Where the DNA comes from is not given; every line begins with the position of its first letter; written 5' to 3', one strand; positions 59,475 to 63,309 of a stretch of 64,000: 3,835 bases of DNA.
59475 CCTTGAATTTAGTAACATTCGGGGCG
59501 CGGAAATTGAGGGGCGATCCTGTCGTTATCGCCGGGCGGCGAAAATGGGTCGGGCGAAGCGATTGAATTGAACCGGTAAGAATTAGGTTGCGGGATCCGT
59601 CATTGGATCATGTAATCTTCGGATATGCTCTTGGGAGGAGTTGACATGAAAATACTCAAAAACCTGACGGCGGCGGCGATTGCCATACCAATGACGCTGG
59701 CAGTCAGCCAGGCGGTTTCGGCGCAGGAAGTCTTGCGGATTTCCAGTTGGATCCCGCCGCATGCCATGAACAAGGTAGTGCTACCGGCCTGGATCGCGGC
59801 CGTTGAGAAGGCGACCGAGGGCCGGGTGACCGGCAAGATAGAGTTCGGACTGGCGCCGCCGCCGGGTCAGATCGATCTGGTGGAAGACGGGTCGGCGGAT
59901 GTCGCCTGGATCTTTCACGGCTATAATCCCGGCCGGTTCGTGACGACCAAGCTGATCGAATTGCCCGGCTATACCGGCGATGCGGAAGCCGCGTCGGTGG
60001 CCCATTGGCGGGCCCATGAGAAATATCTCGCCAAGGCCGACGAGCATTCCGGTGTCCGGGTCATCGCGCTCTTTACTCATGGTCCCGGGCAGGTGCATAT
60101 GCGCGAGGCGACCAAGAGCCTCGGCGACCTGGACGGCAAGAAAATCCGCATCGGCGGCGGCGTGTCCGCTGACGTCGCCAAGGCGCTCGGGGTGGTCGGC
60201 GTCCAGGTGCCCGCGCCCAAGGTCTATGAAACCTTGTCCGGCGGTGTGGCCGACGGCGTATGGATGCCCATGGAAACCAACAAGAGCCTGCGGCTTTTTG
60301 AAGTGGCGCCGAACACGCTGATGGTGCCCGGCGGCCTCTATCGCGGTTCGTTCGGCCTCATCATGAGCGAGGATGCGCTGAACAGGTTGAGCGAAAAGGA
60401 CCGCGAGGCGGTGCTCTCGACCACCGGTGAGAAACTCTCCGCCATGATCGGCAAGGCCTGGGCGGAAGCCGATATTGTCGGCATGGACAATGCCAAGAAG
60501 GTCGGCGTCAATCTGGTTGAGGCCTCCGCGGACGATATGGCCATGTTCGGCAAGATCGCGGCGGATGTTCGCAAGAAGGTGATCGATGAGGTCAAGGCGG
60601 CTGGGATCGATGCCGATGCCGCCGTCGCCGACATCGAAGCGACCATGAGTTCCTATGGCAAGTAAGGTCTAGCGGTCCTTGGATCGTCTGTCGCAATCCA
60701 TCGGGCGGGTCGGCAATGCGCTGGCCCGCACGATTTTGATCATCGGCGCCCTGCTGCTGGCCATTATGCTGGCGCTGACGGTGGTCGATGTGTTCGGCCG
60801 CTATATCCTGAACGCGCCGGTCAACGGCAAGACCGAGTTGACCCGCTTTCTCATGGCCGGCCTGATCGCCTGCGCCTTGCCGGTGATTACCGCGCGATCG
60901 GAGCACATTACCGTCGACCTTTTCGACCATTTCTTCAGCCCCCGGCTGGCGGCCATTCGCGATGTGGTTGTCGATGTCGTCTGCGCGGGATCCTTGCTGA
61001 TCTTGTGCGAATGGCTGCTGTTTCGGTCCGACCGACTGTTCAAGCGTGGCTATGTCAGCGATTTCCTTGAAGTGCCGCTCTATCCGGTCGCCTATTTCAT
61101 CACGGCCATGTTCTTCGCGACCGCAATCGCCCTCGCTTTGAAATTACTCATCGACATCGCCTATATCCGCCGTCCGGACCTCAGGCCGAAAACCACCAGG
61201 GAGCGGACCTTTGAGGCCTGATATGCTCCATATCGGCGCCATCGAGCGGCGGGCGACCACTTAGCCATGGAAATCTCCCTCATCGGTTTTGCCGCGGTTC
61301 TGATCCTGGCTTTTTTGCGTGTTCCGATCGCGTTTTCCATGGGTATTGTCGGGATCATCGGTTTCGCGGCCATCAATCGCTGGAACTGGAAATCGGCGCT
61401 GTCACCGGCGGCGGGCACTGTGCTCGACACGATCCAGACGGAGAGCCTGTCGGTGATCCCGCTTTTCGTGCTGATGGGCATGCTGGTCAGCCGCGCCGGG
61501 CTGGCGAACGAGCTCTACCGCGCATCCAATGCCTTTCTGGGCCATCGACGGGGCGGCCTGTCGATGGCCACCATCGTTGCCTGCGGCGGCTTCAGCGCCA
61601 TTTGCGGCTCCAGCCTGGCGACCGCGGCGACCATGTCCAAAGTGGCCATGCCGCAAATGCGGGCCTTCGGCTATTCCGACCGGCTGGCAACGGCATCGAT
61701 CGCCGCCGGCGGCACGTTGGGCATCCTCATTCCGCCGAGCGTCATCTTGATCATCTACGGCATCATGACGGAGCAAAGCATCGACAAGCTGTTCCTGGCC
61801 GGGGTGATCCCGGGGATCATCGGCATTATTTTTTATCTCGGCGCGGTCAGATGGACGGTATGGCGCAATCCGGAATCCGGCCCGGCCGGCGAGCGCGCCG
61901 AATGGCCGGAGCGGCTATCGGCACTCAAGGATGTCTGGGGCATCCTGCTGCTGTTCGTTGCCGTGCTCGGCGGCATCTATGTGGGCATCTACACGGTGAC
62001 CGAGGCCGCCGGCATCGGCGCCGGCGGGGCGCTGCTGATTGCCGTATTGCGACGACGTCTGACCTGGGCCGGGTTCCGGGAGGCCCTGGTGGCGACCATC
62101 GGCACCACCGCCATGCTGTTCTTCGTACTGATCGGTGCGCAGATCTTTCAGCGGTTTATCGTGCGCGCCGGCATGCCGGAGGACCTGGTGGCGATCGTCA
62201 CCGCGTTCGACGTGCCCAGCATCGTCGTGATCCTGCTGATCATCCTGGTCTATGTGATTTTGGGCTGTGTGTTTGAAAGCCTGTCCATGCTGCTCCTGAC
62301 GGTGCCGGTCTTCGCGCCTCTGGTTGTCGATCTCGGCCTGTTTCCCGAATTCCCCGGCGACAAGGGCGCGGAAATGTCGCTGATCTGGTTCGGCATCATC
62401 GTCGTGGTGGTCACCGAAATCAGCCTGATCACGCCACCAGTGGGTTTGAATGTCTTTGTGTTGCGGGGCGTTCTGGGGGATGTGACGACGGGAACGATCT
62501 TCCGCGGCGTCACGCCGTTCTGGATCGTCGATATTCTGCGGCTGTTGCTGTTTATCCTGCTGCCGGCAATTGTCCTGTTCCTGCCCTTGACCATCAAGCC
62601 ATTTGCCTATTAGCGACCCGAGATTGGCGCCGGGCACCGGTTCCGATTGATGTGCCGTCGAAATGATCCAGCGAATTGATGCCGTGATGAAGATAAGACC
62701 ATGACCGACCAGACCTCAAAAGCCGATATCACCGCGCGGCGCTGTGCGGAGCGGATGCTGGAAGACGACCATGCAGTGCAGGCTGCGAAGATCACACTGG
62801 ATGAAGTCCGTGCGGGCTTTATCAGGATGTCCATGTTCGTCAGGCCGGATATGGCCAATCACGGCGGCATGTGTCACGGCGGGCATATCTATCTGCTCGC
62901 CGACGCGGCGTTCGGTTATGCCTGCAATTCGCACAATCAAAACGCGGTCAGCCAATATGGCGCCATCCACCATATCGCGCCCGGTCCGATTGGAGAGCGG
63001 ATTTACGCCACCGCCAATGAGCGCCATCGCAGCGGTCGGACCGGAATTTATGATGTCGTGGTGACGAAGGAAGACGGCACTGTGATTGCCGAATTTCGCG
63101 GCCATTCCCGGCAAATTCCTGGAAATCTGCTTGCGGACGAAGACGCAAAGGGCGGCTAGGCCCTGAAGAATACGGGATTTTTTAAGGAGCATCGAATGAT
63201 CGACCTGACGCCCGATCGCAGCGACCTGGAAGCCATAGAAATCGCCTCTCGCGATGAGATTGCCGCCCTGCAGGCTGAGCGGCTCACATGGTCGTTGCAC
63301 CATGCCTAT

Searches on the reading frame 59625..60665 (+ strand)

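Call 18: search_protein_families(library=pfam, proteins=[window:59625-60665:+])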
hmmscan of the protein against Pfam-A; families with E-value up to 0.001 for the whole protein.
window:59625-60665:+ (346 aa): 1 family
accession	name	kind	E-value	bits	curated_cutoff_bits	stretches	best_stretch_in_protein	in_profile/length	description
PF03480.18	DctP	-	2.9e-20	73.2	23.4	1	56-318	18-281/286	Bacterial extracellular solute-binding protein, family 7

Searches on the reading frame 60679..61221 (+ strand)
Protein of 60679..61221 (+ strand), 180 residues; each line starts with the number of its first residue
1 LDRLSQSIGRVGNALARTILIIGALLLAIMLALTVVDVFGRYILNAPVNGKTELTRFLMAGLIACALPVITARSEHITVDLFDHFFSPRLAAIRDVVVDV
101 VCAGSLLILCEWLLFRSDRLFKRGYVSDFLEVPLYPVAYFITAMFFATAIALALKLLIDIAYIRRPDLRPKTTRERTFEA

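Call 18: search_protein_families(library=pfam, proteins=[window:60679-61221:+])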
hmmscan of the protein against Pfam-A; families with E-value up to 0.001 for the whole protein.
window:60679-61221:+ (180 aa): 1 family
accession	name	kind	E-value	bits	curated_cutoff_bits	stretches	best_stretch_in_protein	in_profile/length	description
PF04290.18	DctQ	-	1.6e-22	80.2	28.3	1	30-158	1-128/132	Tripartite ATP-independent periplasmic transporters, DctQ component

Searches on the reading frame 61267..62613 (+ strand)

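Call 18: search_protein_families(library=pfam, proteins=[window:61267-62613:+])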
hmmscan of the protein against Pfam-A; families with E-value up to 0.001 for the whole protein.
window:61267-62613:+ (448 aa): 1 family
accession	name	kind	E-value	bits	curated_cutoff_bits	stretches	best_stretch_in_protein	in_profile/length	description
PF06808.19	DctM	-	9.2e-93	311.7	23.8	1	9-435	2-413/413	Tripartite ATP-independent periplasmic transporter, DctM component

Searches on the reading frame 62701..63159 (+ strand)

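Call 18: search_protein_families(library=pfam, proteins=[window:62701-63159:+])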
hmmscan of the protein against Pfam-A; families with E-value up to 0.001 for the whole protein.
window:62701-63159:+ (152 aa): 3 families
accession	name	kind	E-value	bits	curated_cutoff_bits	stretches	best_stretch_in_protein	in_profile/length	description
PF03061.28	4HBT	-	1.1e-10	42.1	20.6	1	55-129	1-78/79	Thioesterase superfamily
PF14539.12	DUF4442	-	0.00043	20.9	25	1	28-76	18-66/132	Domain of unknown function (DUF4442)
PF22636.2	FlK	-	0.00085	19.9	27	0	79-128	41-90/103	Fluoroacetyl-CoA-specific thioesterase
